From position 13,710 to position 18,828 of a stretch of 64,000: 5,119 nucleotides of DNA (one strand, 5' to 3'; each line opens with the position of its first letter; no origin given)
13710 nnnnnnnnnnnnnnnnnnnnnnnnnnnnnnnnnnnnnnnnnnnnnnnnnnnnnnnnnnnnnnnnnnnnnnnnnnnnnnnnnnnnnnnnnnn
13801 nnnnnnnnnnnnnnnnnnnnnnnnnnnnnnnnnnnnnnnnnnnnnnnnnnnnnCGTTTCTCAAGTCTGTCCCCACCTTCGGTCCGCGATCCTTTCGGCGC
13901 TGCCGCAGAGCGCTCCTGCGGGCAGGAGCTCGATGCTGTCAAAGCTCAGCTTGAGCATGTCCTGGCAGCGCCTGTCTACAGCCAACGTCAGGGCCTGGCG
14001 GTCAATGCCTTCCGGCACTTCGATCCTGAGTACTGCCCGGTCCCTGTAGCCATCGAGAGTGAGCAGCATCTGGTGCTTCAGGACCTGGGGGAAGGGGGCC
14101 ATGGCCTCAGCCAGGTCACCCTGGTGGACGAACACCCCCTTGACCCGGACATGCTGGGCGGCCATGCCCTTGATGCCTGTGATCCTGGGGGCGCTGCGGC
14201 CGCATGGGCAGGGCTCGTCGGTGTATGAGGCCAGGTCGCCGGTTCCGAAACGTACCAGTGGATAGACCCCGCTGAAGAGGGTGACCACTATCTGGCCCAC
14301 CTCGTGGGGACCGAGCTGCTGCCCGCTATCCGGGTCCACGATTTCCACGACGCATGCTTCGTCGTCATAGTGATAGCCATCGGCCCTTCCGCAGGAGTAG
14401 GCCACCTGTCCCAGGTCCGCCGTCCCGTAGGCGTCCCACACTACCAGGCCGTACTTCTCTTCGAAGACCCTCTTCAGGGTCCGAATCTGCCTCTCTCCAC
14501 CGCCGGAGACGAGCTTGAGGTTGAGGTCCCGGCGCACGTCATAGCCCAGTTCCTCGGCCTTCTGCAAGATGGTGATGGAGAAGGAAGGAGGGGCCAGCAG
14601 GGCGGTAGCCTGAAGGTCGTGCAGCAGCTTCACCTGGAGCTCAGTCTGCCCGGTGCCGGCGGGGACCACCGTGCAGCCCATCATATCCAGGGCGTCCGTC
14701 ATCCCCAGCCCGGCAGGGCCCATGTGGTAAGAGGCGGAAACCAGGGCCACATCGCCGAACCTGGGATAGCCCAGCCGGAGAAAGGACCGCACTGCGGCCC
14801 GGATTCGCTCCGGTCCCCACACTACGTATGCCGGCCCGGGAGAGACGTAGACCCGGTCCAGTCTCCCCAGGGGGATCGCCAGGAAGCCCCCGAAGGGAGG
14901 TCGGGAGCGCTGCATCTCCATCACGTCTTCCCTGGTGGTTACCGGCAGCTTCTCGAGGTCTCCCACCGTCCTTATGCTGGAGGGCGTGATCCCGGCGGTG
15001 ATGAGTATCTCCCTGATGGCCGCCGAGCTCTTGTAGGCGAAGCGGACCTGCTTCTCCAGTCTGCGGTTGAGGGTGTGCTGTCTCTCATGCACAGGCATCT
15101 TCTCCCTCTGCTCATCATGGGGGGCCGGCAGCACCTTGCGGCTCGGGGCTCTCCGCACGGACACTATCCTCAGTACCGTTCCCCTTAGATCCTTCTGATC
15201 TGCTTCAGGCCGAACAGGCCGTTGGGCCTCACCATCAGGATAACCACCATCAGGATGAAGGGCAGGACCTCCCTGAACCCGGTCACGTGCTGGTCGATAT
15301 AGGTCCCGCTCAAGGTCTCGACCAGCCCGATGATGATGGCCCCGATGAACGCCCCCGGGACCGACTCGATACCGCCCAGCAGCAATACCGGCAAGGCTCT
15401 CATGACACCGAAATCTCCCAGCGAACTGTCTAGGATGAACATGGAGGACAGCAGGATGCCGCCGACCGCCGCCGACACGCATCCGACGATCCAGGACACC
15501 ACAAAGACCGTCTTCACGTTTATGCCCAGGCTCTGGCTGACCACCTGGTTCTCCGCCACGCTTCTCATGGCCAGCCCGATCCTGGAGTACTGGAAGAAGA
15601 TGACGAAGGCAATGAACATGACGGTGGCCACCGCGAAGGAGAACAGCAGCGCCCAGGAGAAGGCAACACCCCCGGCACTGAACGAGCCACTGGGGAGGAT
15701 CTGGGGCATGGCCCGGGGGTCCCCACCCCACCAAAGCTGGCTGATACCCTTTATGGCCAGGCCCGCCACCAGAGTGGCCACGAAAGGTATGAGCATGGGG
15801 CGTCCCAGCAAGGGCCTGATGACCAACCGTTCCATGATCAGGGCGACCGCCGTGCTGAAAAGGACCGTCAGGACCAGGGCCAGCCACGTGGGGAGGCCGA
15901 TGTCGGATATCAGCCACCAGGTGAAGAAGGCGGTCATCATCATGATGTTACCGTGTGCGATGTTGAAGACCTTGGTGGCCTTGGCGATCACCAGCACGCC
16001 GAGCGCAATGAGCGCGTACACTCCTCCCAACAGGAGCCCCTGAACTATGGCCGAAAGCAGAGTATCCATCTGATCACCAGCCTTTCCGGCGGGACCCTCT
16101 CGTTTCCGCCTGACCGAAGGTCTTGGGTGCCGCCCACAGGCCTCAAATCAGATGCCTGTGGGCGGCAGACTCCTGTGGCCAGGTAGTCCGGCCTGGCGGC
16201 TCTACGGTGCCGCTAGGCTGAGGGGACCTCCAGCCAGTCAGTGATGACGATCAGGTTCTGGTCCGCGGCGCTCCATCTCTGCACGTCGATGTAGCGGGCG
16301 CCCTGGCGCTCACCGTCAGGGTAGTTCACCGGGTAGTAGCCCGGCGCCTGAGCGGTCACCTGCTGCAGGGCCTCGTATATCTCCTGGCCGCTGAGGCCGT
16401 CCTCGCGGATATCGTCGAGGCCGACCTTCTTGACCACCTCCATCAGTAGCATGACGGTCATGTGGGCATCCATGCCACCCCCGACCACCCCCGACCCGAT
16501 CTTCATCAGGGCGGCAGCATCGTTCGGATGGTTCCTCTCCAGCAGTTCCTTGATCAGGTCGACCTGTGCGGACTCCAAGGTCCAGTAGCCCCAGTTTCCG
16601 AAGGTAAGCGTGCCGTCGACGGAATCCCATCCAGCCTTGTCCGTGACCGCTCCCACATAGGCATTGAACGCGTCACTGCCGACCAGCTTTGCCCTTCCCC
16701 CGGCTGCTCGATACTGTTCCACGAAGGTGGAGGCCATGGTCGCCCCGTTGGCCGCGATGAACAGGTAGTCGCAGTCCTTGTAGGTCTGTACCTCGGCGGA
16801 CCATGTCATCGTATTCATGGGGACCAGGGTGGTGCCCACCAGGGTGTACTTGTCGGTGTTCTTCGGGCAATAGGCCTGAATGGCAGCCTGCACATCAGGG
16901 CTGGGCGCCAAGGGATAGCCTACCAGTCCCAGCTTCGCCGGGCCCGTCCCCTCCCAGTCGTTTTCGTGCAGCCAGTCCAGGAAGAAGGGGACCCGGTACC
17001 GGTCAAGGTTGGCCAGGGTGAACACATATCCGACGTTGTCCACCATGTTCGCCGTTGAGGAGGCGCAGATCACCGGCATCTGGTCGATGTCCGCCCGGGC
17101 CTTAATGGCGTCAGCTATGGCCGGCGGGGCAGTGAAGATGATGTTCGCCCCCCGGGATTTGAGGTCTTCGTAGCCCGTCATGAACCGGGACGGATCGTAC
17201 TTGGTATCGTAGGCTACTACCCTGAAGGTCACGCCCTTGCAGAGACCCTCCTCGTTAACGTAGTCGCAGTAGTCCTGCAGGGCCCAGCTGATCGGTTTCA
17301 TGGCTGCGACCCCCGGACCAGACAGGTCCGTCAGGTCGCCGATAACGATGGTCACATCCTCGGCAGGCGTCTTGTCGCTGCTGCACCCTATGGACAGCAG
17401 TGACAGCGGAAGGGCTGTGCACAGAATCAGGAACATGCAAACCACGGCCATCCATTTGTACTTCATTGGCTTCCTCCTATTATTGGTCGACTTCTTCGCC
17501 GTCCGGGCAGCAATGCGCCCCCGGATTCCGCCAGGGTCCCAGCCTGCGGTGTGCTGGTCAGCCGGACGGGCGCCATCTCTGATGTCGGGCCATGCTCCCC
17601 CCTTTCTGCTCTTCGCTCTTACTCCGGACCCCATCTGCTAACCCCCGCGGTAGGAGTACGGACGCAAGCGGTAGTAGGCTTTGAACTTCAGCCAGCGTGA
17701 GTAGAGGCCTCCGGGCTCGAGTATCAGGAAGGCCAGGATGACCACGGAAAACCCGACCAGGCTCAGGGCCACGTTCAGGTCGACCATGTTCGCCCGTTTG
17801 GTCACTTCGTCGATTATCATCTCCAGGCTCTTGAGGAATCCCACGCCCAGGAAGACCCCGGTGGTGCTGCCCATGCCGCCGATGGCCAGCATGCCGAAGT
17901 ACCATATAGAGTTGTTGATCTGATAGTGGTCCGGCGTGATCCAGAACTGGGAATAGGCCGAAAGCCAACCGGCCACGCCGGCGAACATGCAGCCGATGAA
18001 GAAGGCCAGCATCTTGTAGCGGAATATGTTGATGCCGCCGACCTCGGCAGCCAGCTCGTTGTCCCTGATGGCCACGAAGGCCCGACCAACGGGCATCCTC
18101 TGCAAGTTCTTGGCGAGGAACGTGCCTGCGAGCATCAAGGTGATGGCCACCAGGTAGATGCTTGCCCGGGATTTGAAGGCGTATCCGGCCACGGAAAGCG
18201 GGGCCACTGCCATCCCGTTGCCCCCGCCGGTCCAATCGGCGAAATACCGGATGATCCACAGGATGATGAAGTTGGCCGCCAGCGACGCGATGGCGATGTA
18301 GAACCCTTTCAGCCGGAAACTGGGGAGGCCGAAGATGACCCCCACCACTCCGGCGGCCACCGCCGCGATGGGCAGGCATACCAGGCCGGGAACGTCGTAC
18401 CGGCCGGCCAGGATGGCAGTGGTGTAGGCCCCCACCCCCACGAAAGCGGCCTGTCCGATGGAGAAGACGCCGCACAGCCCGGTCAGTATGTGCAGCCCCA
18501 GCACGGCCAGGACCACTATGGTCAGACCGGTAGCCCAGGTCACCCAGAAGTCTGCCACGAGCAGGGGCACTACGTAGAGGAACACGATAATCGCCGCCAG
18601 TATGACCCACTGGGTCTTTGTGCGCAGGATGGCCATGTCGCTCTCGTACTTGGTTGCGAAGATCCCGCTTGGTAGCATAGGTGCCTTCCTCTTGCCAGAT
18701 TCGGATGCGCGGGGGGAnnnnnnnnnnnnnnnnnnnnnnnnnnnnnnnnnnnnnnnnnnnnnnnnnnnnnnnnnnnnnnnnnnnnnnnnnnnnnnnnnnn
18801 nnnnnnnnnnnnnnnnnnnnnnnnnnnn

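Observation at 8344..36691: Island enriched in flavin/OYE reductases, KstD-like flavoprotein, BaiE-like NTF2 protein, SDRs, CoA ligases and an uptake ABC system: candidate anaerobic steroid/bile-acid or aromatic-acid reductive metabolism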

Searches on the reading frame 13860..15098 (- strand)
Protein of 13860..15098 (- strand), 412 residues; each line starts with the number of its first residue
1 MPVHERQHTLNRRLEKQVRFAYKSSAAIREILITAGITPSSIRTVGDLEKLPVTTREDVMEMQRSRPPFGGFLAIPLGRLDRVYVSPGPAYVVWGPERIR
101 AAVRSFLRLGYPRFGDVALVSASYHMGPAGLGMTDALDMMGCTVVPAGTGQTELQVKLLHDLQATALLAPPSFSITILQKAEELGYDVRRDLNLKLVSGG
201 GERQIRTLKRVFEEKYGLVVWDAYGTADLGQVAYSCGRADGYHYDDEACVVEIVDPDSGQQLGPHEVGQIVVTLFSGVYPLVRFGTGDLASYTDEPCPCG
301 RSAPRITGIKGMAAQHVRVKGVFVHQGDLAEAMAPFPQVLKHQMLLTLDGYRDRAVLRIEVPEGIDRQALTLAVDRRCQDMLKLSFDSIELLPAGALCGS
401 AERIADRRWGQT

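Call 26: search_protein_families(library=pfam, proteins=[window:13860-15098:-], max_evalue=0.00001)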
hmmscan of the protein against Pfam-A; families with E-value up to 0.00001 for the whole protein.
window:13860-15098:- (412 aa): 1 family
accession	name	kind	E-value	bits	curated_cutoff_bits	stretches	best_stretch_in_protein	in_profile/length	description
PF00501.34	AMP-binding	-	2.8e-07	30.1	29.9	1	139-272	229-374/384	AMP-binding enzyme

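Call 79: search_protein_families(library=ncbifam, proteins=[window:13860-15098:-], max_evalue=1e-8)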
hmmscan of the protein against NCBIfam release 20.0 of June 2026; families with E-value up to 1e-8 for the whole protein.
window:13860-15098:- (412 aa): 6 families
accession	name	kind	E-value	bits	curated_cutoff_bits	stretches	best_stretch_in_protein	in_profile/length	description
NF041878.1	paak_haloarch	equivalog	9.8e-52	175.9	700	1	8-397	15-412/427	phenylacetate--CoA ligase PaaK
TIGR02155.1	PA_CoA_ligase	equivalog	7.9e-38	130.1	646.3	1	4-407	6-421/422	phenylacetate--CoA ligase PaaK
NF053551.1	FlxY_rubin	equivalog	3e-34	118.5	520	1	129-362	134-373/424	flexirubin biosynthesis putative acyl-CoA ligase FlxY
NF045666.1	DVU1553_fam_AMP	equivalog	4e-25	88.6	300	1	133-310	151-328/331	DVU_1553 family AMP-dependent CoA ligase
NF041217.1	BagE_FevW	exception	3.3e-19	69.2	800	1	72-383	63-379/424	bagremycin/ferroverdin synthetase BagE/FevW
TIGR03335.1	F390_ftsA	equivalog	4.9e-19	68.3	458.7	1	8-329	16-345/445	coenzyme F390 synthetase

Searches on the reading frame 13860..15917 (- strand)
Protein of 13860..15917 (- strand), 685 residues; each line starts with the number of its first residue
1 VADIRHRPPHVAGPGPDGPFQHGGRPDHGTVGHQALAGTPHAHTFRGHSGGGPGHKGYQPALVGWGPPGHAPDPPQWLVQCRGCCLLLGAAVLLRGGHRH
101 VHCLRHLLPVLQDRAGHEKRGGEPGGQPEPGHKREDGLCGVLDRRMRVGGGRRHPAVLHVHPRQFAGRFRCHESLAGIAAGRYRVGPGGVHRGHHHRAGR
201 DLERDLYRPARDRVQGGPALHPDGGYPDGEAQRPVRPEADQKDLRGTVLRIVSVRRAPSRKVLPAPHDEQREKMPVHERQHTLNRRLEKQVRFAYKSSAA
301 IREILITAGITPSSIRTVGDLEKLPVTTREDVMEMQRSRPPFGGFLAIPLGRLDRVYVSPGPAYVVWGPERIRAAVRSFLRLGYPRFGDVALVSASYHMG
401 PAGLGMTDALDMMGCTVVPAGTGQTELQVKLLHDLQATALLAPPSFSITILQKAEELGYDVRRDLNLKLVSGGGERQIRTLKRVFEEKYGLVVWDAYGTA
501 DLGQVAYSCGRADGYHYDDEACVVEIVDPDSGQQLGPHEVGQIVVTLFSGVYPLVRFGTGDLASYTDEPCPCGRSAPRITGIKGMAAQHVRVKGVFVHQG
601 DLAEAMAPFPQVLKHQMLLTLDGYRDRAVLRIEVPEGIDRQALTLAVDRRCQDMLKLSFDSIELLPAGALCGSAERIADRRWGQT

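Call 4: search_protein_families(library=pfam, proteins=[window:13860-15917:-], max_evalue=0.001)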
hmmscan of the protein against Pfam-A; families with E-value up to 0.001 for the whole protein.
window:13860-15917:- (685 aa): 1 family
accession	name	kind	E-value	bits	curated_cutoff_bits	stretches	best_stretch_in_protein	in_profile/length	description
PF00501.34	AMP-binding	-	7.1e-07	28.8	29.9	1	412-545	229-374/384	AMP-binding enzyme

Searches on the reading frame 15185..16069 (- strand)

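Call 4: search_protein_families(library=pfam, proteins=[window:15185-16069:-], max_evalue=0.001)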
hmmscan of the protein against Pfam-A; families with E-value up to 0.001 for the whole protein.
window:15185-16069:- (294 aa): 1 family
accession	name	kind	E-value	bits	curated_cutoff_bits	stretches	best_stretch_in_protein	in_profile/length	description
PF02653.21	BPD_transp_2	-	1.2e-34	120.2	26.8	1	8-278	2-269/269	Branched-chain amino acid transport system / permease component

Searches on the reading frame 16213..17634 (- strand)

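Call 4: search_protein_families(library=pfam, proteins=[window:16213-17634:-], max_evalue=0.001)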
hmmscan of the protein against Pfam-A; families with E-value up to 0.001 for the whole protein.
window:16213-17634:- (473 aa): 1 family
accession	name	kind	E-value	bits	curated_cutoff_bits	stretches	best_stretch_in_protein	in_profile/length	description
PF13458.12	Peripla_BP_6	-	1.5e-24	87.8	31.7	1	95-454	1-338/343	Periplasmic binding protein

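Call 79: search_protein_families(library=ncbifam, proteins=[window:16213-17634:-], max_evalue=1e-8)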
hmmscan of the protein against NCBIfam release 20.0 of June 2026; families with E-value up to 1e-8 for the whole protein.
window:16213-17634:- (473 aa): 0 families

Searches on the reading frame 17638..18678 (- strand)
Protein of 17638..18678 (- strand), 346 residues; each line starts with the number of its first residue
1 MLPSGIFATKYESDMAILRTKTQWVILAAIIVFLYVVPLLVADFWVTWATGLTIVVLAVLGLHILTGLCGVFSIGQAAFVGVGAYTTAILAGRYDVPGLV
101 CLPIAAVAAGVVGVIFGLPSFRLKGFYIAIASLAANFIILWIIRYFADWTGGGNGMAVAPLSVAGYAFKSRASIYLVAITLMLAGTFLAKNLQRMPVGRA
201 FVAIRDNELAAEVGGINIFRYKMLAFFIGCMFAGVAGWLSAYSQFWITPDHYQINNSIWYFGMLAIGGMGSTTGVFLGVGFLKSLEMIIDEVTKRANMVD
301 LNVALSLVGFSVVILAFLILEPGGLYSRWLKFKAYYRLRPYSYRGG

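Call 5: search_protein_families(library=pfam, proteins=[window:17638-18678:-], max_evalue=0.001)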
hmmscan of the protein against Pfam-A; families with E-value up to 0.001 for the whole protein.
window:17638-18678:- (346 aa): 1 family
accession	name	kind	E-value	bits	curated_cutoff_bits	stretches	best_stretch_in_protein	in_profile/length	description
PF02653.21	BPD_transp_2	-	1.5e-33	116.5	26.8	1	47-295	4-252/269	Branched-chain amino acid transport system / permease component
